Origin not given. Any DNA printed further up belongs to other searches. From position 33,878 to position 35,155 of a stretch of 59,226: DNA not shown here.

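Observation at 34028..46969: Candidate new surface-assembly system: non-RTX T1SS operon interlocked with an alternate chaperone-usher pilus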

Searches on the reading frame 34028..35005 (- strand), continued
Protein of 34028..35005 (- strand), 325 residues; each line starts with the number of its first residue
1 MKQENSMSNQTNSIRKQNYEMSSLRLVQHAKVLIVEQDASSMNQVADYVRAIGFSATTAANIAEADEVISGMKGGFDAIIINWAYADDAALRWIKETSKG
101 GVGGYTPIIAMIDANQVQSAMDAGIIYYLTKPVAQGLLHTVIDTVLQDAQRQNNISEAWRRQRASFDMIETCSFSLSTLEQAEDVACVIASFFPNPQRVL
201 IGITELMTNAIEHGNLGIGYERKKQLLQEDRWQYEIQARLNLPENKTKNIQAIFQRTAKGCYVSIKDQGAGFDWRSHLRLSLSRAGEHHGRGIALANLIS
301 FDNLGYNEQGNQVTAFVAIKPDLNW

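Call 81: search_protein_families(library=pfam, proteins=[L077:8254-9372:+, L077:9464-9811:+, L077:10955-11665:+, L077:11717-12343:+, L081:8721-9989:+, L081:7751-8530:+, L084:9693-10016:+, L084:10924-12942:+, L070:3770-5215:+, L070:6168-7226:+], max_evalue=0.001)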
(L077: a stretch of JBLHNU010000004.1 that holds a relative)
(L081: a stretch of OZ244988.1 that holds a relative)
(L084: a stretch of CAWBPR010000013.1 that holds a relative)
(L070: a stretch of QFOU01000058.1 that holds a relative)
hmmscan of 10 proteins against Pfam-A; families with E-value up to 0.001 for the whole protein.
L077:8254-9372:+ (372 aa): 1 family
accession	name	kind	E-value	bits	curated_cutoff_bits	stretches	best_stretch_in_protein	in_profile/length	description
PF01702.25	TGT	-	9.1e-168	558.3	26.3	1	16-370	1-356/357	Queuine tRNA-ribosyltransferase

L077:9464-9811:+ (115 aa): 1 family
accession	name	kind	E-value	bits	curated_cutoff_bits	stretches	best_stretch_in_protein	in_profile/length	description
PF02699.20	YajC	-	1.2e-29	102.5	28.2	1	20-95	2-77/78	Preprotein translocase subunit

L077:10955-11665:+ (236 aa): 2 families
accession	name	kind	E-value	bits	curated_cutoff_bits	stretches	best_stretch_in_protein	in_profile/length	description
PF00075.30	RNase_H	-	8.2e-37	126.9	25.8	1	81-220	3-140/141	RNase H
PF01693.22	Cauli_VI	-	1e-18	67.7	21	1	10-53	1-44/44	Ribonuclease H1 N-terminal domain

L077:11717-12343:+ (208 aa): 1 family
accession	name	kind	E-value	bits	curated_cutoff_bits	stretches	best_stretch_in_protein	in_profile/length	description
PF01613.24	Flavin_Reduct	-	1e-32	113.8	27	1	15-173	6-152/153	Flavin reductase like domain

L081:8721-9989:+ (422 aa): 2 families
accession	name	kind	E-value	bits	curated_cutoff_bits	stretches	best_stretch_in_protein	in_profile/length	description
PF07228.17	SpoIIE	-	2.6e-30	106.2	25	1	221-412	2-190/192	Stage II sporulation protein E (SpoIIE)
PF00072.30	Response_reg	-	1.8e-23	83.3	30.2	1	34-145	1-110/111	Response regulator receiver domain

L081:7751-8530:+ (259 aa): 4 families
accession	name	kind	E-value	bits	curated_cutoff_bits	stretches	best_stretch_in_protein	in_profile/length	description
PF04545.22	Sigma70_r4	-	2.6e-16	59.3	24.1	1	202-250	1-49/50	Sigma-70, region 4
PF04542.20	Sigma70_r2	-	9.8e-16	57.8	24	1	31-103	1-70/71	Sigma-70 region 2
PF04539.22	Sigma70_r3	-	4.4e-13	49.6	25.3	1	110-186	1-74/78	Sigma-70 region 3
PF08281.18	Sigma70_r4_2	-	6.7e-12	45.3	25.7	1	197-238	2-43/54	Sigma-70, region 4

L084:9693-10016:+ (107 aa): 0 families

L084:10924-12942:+ (672 aa): 3 families
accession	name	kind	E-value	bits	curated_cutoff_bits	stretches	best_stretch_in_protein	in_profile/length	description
PF02518.31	HATPase_c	-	1.5e-27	96.6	26.4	1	534-656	2-110/111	Histidine kinase-, DNA gyrase B-, and HSP90-like ATPase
PF14827.12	dCache_3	-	2.9e-25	89.7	25.7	1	53-270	7-218/239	Double sensory domain of two-component sensor kinase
PF00512.31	HisKA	-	1e-19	70.8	26.9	1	419-487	1-66/66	His Kinase A (phospho-acceptor) domain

L070:3770-5215:+ (481 aa): 4 families
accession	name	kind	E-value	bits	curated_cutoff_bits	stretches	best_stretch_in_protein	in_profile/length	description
PF01442.23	Apolipoprotein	-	2.9e-11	43.9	90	2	167-346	7-187/190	Apolipoprotein A1/A4/E domain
PF04513.17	Baculo_PEP_C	-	7.2e-05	23.3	38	0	199-308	29-138/140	Baculovirus polyhedron envelope protein, PEP, C terminus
PF06705.16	SF-assemblin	-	0.00015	21.7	30.6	0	296-394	42-140/247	SF-assemblin/beta giardin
PF07464.16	ApoLp-III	-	0.00028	21.5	36.3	0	339-427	22-113/146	Apolipophorin-III precursor (apoLp-III)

L070:6168-7226:+ (352 aa): 3 families
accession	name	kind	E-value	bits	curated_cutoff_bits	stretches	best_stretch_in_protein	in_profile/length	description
PF09084.16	NMT1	-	6.7e-18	65.8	20.5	1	67-276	3-215/216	NMT1/THI5 like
PF13379.11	NMT1_2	-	1.5e-14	54.9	24.7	1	58-281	8-247/252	NMT1-like family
PF04069.17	OpuAC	-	0.00083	19.5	21.2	0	79-300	23-241/257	Substrate binding domain of ABC-type glycine betaine transport system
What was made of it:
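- On LvrC-like Rec-regulated anti-sigma factors: A distant member (L081) is adjacent to one (call 81).
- A distant family member sits beside a sigma factor and a Rec-PP2C phosphatase (call 81).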

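Call 86: predict_structure(alignment_id=A1)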
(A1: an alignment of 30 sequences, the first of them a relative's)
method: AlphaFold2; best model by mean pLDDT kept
length: 319 residues; sequences in the alignment: 30
mean_pLDDT: 84.4   pTM: 0.77
mean pLDDT of the five models: 84.4, 84.0, 82.9, 82.7, 82.5
residues with pLDDT >= 90: 149; 70-90: 130; 50-70: 18; < 50: 22
segments of 3 or more residues with pLDDT < 50: 1-4, 8-21, 317-319
pLDDT, mean of each block of 10 residues (from residue 1): 45 36 86 95 94 93 87 88 82 68 89 81 86 85 80 78 94 94 91 91 95 90 90 96 98 97 90 70 75 91 96 69
secondary structure, 60 per line:
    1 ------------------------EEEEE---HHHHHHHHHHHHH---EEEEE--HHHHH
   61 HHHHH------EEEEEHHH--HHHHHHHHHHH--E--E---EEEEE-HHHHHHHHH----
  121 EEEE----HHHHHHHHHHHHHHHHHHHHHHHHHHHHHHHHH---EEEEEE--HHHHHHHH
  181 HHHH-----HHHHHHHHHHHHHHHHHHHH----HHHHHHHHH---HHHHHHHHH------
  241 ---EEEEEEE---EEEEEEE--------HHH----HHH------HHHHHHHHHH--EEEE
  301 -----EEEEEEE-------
elements in order: E25-29 H33-45 E49-53 H56-65 E72-76 H82-92 E102-106 H108-116 E121-124 H129-161 E165-170 H173-184 H190-209 H214-222 H226-234 E244-250 E254-260 H285-294 E297-300 E306-312

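Call 88: fold_search(model_id=the predicted structure, library=pdb)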
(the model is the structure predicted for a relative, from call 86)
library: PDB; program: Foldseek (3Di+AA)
matches with E <= 10: 1107; with E <= 0.001: 234
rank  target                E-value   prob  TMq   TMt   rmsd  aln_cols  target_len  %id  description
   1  9qih_B                2.6e-15  1.00  0.40  0.43  22.6       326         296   20  Structure of response regulator LvrC from Leptospira (released 2026-03-25)
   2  9qih_A                2.8e-14  1.00  0.39  0.42  21.8       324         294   21  Structure of response regulator LvrC from Leptospira (released 2026-03-25)
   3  6zxb_A                4.3e-07  1.00  0.33  0.36  12.8       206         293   19  Diguanylate cyclase DgcR (I-site mutant) in native state (released 2021-03-31)
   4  5xt2_A                8.3e-07  1.00  0.35  0.53  16.1       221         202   13  Crystal structures of full-length FixJ from B. japonicum crystallized in space group P212121 (released 2018-05-23)
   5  8t85                  1.4e-06  1.00  0.30  0.28  14.6       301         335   11  Structure of RssB bound to beryllofluoride (released 2024-01-17)
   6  5xt2_B                3.1e-06  1.00  0.35  0.52  12.9       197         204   14  Crystal structures of full-length FixJ from B. japonicum crystallized in space group P212121 (released 2018-05-23)
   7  8twd_D                3.1e-06  1.00  0.32  0.32  17.0       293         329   16  Structure of IraM-bound RssB (released 2024-01-10)
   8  1yio                  3.7e-06  1.00  0.32  0.49  16.3       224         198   16  Crystallographic structure of response regulator StyR from Pseudomonas fluorescens (released 2005-09-27)
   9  6zxm_A                5.0e-06  1.00  0.33  0.36  12.8       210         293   18  Diguanylate cyclase DgcR in complex with c-di-GMP (released 2021-03-31)
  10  5xt2_E                5.6e-06  1.00  0.35  0.52  16.3       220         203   13  Crystal structures of full-length FixJ from B. japonicum crystallized in space group P212121 (released 2018-05-23)
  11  3eq2_A                5.6e-06  1.00  0.32  0.28  27.5       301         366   15  Structure of Hexagonal Crystal form of Pseudomonas aeruginosa RssB (released 2009-10-20)
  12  5tqj                  5.9e-06  1.00  0.32  0.78   2.9       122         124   24  Crystal structure of response regulator receiver protein from Burkholderia phymatum (released 2016-11-02)
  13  8phn                  6.3e-06  1.00  0.30  0.71   3.3       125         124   23  Receiver domain from hybrid Histidine Kinase 3 from Chaetomium thermophilum (released 2024-07-03)
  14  3eq2_B                7.1e-06  1.00  0.33  0.29  27.0       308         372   14  Structure of Hexagonal Crystal form of Pseudomonas aeruginosa RssB (released 2009-10-20)
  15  3f7a_B                8.0e-06  1.00  0.32  0.28  28.2       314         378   14  Structure of Orthorhombic crystal form of Pseudomonas aeruginosa RssB (released 2009-11-24)
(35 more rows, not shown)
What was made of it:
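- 34028..35005 (-): LvrC-like receiver + Bergerat-fold (RsbW/SpoIIAB-type) protein. The probable start is 34987 (319 aa). It is a pseudo-receiver, with N76 in place of the phospho-acceptor Asp, and Q31 and I106 in place of the conserved Asp and Thr. AF2 model at pLDDT 84 and Foldseek top hit LvrC at E 2.6e-15 (calls 86, 88).
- On LvrC-like Rec-regulated anti-sigma factors: Foldseek hits to 9QIH at E 2.6e-15 and SpoIIAB at E 5e-5 (call 88).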
